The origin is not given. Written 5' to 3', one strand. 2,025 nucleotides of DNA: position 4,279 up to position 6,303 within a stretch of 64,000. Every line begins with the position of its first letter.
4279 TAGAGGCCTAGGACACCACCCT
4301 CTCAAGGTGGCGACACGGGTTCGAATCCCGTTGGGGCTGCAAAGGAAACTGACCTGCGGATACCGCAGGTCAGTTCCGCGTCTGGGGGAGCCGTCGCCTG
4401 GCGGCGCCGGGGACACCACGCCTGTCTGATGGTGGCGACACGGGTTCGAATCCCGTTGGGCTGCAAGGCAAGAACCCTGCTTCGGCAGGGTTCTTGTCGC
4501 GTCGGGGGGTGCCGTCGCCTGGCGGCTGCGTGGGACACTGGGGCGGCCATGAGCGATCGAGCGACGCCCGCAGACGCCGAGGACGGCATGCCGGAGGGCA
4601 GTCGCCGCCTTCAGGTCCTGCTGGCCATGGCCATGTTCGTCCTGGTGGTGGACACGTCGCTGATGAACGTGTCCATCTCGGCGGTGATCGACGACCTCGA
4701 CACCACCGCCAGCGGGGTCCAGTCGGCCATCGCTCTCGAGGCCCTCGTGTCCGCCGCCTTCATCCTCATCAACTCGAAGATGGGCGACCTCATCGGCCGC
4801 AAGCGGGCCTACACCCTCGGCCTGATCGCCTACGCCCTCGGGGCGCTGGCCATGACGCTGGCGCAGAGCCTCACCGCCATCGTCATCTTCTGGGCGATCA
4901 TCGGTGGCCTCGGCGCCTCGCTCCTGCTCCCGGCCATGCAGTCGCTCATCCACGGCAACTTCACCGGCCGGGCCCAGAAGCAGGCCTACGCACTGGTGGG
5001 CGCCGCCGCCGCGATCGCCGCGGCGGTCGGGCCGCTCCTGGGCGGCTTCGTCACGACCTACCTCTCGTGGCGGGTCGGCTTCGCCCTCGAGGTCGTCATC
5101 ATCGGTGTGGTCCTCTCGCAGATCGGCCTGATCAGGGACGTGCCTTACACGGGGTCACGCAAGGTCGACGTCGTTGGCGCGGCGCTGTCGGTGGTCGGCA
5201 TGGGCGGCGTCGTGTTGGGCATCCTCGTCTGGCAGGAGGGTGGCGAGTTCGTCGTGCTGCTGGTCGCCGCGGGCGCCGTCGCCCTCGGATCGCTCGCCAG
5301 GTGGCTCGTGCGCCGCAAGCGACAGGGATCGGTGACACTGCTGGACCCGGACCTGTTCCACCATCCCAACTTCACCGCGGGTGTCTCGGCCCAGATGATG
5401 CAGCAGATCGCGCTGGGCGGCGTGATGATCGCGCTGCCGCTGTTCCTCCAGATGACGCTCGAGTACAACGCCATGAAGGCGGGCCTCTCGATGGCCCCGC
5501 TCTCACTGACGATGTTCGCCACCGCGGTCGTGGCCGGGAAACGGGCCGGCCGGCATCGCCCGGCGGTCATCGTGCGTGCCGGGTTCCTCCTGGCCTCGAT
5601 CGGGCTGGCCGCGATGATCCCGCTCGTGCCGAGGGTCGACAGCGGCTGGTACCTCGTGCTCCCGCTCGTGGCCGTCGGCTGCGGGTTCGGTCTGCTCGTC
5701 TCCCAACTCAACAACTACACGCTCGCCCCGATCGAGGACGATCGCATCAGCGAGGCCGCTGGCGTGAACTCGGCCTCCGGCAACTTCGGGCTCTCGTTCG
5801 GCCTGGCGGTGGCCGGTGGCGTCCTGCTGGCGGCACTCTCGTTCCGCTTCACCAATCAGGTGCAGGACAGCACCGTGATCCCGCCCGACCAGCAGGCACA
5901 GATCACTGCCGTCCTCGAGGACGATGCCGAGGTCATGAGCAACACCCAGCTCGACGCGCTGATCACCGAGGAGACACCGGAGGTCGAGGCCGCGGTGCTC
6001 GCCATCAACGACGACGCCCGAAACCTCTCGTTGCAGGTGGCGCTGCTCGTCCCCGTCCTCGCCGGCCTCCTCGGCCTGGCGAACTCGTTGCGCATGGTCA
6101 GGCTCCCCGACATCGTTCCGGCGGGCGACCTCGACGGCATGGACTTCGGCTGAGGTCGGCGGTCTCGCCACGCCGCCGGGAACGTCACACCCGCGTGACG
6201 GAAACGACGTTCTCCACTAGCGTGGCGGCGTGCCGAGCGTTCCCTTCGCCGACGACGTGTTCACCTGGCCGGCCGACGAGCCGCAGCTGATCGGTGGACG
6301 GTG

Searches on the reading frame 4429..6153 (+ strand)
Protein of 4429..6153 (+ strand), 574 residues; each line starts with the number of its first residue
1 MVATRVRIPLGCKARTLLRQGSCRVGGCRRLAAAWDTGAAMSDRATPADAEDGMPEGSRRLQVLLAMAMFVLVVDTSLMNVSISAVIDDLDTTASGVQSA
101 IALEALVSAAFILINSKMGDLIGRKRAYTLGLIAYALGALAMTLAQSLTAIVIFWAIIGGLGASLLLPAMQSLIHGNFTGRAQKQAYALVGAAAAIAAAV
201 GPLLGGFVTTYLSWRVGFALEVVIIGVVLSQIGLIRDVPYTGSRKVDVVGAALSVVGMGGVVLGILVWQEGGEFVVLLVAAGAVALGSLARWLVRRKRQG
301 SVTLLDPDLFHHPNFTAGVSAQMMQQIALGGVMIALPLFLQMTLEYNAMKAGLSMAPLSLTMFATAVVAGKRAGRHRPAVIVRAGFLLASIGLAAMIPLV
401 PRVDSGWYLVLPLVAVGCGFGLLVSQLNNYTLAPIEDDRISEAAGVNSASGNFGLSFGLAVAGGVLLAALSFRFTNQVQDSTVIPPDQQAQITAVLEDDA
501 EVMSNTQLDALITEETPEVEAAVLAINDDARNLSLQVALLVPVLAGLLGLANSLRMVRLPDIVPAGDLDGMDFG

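Call 17: search_protein_families(library=pfam, proteins=[window:4429-6153:+], max_evalue=0.0001)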
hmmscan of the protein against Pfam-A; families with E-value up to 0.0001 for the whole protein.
window:4429-6153:+ (574 aa): 1 family
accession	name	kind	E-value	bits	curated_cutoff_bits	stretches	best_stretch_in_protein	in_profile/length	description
PF07690.21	MFS_1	-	1.5e-38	133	33.4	1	65-458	1-346/347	Major Facilitator Superfamily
